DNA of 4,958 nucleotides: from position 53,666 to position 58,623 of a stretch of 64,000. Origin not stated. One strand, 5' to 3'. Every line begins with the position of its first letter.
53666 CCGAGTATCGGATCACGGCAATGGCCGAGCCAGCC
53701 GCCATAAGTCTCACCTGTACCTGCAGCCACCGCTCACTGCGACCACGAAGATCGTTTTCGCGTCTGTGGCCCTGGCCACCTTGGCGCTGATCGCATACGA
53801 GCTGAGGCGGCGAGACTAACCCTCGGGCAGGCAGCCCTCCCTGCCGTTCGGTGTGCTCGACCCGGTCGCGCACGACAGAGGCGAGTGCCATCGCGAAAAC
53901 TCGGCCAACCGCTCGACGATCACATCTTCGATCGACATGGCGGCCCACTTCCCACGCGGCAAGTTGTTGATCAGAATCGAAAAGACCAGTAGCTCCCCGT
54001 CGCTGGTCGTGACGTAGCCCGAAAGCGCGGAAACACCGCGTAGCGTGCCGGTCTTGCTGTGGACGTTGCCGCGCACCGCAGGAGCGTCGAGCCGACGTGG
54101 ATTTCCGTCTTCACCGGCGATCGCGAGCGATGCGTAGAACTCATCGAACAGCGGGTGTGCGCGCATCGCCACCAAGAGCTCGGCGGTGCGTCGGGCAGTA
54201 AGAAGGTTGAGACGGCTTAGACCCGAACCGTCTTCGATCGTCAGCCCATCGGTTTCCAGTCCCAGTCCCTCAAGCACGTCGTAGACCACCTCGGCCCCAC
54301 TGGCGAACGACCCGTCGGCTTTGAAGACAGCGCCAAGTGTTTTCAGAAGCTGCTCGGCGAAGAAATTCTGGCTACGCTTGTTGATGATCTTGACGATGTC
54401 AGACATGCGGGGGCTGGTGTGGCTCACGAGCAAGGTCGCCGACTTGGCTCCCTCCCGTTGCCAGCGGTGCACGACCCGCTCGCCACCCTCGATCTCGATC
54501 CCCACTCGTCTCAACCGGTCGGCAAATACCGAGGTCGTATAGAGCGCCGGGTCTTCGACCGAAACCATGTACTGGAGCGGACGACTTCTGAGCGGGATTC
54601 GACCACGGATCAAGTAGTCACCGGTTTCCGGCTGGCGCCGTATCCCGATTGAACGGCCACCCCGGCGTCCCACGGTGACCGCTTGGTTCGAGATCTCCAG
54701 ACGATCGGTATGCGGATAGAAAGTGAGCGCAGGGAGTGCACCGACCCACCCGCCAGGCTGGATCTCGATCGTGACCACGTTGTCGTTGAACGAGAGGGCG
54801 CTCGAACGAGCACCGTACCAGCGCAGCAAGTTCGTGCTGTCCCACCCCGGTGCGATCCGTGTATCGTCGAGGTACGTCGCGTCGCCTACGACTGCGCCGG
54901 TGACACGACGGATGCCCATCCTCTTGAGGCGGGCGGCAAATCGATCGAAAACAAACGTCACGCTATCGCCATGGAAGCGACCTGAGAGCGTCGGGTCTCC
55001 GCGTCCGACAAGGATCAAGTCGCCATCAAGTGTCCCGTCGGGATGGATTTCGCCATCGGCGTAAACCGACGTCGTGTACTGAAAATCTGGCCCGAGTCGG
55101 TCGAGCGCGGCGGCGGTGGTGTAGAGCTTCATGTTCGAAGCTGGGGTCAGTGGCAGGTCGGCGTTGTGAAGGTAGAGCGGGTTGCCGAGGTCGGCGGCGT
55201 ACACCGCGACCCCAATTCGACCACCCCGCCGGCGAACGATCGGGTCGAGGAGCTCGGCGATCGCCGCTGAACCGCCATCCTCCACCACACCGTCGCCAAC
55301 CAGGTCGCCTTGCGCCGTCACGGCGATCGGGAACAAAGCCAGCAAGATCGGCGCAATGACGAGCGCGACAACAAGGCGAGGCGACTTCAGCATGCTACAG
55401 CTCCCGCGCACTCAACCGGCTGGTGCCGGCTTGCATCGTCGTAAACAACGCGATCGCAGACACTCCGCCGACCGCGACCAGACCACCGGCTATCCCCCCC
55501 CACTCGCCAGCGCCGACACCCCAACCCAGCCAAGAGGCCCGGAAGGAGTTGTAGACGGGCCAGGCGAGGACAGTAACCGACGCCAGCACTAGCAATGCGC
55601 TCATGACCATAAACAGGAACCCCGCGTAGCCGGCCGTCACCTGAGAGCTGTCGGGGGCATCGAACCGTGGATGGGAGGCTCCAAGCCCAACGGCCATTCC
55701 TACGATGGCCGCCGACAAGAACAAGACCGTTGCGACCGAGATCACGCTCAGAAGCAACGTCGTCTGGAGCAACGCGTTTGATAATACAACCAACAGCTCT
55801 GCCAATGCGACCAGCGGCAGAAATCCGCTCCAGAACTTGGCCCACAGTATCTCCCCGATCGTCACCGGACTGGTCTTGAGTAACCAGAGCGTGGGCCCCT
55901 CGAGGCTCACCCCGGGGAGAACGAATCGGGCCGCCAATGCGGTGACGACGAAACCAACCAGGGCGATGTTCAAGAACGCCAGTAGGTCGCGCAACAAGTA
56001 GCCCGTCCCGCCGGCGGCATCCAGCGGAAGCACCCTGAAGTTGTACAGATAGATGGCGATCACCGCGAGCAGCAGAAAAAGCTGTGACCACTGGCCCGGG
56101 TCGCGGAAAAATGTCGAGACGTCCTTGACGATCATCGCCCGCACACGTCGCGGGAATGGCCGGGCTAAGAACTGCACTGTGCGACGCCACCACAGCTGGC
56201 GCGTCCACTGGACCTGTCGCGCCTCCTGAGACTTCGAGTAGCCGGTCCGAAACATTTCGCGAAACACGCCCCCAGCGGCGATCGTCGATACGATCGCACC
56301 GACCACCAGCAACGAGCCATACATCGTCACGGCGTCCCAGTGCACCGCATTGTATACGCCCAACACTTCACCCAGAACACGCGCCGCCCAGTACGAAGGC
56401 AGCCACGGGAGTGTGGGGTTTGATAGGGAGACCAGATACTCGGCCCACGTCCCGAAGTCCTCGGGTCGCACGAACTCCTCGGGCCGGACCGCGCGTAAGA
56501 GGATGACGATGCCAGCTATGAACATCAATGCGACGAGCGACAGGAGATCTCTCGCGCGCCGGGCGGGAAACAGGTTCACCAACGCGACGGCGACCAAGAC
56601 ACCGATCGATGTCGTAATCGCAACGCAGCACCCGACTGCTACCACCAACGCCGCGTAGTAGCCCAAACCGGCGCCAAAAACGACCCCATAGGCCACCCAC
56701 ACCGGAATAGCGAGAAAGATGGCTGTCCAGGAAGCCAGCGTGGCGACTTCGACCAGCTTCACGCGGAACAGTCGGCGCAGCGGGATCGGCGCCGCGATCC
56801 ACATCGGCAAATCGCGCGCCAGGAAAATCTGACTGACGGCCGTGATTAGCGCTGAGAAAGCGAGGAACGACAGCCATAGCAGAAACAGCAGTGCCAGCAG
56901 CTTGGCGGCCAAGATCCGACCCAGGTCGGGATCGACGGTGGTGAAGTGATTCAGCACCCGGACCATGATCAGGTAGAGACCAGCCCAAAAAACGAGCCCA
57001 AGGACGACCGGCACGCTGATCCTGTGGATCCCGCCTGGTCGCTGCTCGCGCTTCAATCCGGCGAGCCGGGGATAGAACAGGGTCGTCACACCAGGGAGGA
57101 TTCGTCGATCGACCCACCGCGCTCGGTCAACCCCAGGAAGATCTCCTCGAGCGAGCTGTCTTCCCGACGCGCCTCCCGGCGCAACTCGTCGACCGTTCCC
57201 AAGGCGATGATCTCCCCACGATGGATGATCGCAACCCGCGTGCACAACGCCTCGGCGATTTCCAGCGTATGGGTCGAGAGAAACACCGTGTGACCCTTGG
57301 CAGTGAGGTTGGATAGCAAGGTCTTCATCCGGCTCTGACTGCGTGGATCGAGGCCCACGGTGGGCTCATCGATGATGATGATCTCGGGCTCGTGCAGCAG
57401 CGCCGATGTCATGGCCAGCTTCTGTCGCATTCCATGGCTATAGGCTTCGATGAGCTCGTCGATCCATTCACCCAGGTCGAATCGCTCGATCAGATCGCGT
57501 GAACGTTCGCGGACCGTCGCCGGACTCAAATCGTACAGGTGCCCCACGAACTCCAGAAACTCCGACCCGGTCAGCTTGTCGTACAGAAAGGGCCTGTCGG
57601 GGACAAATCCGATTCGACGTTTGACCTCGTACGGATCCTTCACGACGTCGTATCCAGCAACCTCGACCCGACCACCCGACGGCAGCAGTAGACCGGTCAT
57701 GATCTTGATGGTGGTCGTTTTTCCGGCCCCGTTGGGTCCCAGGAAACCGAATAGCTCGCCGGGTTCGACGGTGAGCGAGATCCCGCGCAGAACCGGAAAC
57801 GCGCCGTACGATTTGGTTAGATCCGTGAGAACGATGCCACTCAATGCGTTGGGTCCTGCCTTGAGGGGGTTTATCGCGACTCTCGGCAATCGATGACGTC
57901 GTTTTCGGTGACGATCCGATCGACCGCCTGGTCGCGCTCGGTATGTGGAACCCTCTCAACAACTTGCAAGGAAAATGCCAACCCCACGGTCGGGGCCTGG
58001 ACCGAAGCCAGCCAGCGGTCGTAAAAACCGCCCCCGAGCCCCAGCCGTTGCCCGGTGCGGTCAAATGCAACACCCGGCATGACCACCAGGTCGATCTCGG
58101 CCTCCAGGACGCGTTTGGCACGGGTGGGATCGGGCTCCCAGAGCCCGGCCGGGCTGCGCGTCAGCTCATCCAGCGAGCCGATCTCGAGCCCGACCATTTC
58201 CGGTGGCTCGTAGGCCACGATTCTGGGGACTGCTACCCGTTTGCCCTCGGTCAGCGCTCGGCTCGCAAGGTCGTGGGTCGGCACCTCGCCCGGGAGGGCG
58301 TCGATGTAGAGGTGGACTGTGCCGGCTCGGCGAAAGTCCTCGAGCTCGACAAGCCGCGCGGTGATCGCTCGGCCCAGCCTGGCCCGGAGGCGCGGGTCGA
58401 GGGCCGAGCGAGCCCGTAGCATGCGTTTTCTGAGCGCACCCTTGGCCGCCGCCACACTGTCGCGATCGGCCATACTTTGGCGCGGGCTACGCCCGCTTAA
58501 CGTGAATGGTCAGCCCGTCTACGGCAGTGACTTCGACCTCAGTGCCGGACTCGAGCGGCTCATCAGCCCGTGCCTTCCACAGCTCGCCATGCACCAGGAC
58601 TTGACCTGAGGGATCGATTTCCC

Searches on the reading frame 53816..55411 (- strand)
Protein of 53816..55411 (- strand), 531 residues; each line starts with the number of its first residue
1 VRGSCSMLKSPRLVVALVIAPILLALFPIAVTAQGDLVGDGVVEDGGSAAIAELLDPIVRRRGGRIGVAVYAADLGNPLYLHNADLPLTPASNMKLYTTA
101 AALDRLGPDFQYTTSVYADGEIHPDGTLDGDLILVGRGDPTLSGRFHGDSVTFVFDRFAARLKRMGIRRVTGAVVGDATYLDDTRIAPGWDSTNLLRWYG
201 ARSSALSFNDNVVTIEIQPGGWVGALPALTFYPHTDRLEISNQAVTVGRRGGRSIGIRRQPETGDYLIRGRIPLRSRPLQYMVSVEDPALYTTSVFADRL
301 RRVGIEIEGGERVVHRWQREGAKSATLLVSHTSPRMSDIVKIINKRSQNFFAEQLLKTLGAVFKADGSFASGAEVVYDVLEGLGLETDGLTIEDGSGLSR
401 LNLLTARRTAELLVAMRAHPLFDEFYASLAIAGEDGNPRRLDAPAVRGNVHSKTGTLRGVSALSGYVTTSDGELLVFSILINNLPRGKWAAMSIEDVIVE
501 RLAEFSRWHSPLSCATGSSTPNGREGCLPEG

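Call 10: search_protein_families(library=pfam, proteins=[window:53816-55411:-], max_evalue=0.001)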
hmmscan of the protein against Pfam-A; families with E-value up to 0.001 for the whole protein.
window:53816-55411:- (531 aa): 1 family
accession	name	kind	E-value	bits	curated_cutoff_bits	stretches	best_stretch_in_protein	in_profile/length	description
PF02113.21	Peptidase_S13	-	2e-99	333.8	22.8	1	62-503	15-442/444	D-Ala-D-Ala carboxypeptidase 3 (S13) family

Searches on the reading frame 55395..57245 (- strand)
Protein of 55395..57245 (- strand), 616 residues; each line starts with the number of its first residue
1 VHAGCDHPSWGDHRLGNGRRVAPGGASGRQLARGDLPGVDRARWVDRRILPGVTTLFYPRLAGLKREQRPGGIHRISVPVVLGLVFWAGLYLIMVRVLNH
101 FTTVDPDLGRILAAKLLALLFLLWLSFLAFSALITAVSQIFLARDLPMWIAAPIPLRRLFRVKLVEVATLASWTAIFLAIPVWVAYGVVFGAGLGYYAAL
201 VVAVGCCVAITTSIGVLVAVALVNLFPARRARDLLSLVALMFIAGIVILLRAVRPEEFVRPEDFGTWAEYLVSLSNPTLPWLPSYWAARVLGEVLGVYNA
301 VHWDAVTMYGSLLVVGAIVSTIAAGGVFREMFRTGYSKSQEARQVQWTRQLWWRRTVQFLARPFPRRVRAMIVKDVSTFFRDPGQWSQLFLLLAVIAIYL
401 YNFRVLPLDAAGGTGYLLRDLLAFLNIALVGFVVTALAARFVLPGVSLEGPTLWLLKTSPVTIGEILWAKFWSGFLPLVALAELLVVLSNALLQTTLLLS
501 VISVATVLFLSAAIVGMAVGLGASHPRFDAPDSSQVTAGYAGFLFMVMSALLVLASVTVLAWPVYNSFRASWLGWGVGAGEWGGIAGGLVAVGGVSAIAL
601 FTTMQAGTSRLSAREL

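Call 10: search_protein_families(library=pfam, proteins=[window:55395-57245:-], max_evalue=0.001)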
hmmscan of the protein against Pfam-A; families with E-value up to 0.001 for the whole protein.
window:55395-57245:- (616 aa): 1 family
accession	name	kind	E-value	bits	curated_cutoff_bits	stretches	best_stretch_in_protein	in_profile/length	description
PF16949.11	ABC_tran_2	-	1.8e-100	337.8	25.7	1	75-569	9-498/542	Putative ATP-binding cassette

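Call 46: search_protein_families(library=ncbifam, max_evalue=0.00001, proteins=[window:55395-57245:-])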
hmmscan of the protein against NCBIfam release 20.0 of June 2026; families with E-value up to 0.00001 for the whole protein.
window:55395-57245:- (616 aa): 0 families

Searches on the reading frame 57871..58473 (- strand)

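Call 10: search_protein_families(library=pfam, proteins=[window:57871-58473:-], max_evalue=0.001)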
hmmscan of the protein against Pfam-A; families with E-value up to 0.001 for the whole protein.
window:57871-58473:- (200 aa): 1 family
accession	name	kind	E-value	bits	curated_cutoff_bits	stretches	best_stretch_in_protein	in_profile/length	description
PF01812.26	5-FTHF_cyc-lig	-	6.8e-41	140.7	27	1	11-190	1-186/186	5-formyltetrahydrofolate cyclo-ligase family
